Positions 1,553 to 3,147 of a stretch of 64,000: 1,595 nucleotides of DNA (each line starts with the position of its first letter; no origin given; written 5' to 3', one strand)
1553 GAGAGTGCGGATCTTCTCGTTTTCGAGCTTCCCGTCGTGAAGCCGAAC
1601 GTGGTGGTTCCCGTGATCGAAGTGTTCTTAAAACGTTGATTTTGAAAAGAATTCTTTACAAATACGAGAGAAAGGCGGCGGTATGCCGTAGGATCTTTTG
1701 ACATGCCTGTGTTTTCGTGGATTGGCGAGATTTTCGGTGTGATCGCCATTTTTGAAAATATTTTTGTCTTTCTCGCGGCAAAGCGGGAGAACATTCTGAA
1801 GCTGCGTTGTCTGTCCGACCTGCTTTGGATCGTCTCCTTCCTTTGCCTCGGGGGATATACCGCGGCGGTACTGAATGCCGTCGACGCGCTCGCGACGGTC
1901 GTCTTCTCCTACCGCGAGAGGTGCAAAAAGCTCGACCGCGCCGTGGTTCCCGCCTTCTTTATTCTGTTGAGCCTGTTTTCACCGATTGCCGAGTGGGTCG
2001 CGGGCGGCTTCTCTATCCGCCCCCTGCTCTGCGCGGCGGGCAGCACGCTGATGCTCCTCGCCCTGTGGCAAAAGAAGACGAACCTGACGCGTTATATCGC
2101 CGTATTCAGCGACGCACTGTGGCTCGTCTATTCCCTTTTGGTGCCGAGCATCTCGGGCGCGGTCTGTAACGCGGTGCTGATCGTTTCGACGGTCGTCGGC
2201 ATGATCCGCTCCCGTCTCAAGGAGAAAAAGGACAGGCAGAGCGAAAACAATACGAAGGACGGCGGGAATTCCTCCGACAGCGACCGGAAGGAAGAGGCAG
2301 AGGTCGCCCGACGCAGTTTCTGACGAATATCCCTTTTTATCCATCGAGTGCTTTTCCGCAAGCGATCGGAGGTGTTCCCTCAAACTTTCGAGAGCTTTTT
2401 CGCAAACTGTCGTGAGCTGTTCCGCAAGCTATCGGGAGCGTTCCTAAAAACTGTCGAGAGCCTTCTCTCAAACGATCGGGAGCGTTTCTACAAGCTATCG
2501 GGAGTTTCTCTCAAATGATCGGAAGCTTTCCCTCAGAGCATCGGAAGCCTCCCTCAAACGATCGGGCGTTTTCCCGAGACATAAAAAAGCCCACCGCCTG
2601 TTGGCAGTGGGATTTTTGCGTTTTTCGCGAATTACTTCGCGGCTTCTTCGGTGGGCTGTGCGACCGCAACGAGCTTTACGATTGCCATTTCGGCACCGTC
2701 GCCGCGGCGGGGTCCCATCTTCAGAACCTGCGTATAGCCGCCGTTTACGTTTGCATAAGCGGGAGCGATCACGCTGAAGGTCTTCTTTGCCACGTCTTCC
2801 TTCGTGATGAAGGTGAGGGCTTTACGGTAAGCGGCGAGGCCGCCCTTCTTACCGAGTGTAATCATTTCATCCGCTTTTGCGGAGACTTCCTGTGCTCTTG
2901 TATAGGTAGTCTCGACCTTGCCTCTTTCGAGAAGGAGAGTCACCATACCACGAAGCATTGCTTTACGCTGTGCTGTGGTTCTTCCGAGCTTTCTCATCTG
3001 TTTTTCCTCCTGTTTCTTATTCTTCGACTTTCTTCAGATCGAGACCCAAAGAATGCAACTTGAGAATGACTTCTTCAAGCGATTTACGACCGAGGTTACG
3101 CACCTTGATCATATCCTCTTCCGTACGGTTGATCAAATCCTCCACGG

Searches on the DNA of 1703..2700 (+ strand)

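Call 67: search_dna_similar(query=window:2324-2630:+, collection=plasmids, mode=distant, max_evalue=0.01, max_rows=10)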
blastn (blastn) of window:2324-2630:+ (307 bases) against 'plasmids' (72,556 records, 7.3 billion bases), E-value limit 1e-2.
No match.

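Call 68: search_dna_similar(query=window:2324-2630:+, collection=phages, mode=distant, max_evalue=0.01, max_rows=10)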
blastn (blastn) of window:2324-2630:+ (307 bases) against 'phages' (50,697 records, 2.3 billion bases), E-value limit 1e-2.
No match.

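Call 69: search_rna_families(source=window, start=2250, end=2700, threshold=evalue, max_evalue=10)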
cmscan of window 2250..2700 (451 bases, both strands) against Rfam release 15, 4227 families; matches with E-value up to 10: 3.
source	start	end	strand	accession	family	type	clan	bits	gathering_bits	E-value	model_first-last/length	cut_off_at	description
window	2580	2684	-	RF00378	Qrr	Gene; sRNA;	-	22.9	50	0.061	1-108/108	no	Qrr RNA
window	2521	2621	+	RF00378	Qrr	Gene; sRNA;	-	15.8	50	3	1-108/108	no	Qrr RNA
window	2442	2586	-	RF02204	WT1-AS_2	Gene; lncRNA;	-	12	45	5.5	1-137/137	no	WT1 antisense RNA conserved region 2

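Call 75: search_rna_families(sources=[L146, L148, L002], threshold=evalue, max_evalue=1)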
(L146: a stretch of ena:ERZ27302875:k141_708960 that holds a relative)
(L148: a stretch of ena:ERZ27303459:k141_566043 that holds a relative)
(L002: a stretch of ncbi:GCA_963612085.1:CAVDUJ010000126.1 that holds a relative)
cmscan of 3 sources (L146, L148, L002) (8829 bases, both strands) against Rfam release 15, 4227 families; matches with E-value up to 1: 6.
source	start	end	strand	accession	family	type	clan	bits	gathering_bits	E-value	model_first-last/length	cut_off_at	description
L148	2384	2439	+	RF01706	Gut-1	Gene; sRNA;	-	31.1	50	0.006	1-59/77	3'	Gut-1 RNA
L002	660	735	-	RF00236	ctRNA_pGA1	Gene; antisense;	-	30.8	45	0.005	1-79/79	no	ctRNA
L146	2405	2457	+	RF01706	Gut-1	Gene; sRNA;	-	28.7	50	0.024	1-56/77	3'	Gut-1 RNA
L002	2484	2515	-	RF01370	CRISPR-DR57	Gene; CRISPR;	-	23.1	39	0.18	1-37/37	no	CRISPR RNA direct repeat element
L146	984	1015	-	RF01370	CRISPR-DR57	Gene; CRISPR;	-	21.7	39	0.46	1-37/37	no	CRISPR RNA direct repeat element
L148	984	1015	-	RF01370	CRISPR-DR57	Gene; CRISPR;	-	21.6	39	0.47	1-37/37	no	CRISPR RNA direct repeat element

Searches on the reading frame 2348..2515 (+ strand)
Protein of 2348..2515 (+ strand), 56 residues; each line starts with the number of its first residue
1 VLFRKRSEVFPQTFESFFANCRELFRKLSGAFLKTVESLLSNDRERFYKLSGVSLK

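Call 10: search_protein_families(library=pfam, proteins=[window:2348-2515:+], max_evalue=0.01)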
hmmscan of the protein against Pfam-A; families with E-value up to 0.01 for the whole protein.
window:2348-2515:+ (56 aa): 0 families

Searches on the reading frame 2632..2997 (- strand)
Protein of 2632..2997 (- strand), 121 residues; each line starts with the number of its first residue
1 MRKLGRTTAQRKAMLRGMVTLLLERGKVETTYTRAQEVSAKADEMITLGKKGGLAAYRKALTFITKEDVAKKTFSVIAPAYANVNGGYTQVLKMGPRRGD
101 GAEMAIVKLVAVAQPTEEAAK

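Call 10: search_protein_families(library=pfam, proteins=[window:2635-2997:-], max_evalue=0.01)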
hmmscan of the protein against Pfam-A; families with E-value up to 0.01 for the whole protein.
window:2635-2997:- (121 aa): 1 family
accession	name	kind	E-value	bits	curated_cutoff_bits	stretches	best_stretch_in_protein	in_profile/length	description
PF01196.24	Ribosomal_L17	-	1.7e-30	106.2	27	1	14-110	1-97/97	Ribosomal protein L17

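Call 37: find_encoding_contigs(protein=window:2632-2997:-, flank=3000, max_places=10)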
Protein window:2632-2997:- (121 aa): 1 contig read that carries it; 1 place shown.
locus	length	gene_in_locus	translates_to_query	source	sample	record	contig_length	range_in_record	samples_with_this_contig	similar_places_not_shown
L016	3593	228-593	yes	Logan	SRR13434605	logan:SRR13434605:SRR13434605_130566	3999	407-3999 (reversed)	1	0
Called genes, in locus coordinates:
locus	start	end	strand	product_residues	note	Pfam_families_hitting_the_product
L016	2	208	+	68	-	?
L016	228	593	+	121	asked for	PF01196:Ribosomal_L17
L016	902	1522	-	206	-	PF10688:Imp-YgjV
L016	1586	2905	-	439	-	PF01120:Alpha_L_fucos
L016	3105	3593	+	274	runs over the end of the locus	PF12833:HTH_18, PF00165:HTH_AraC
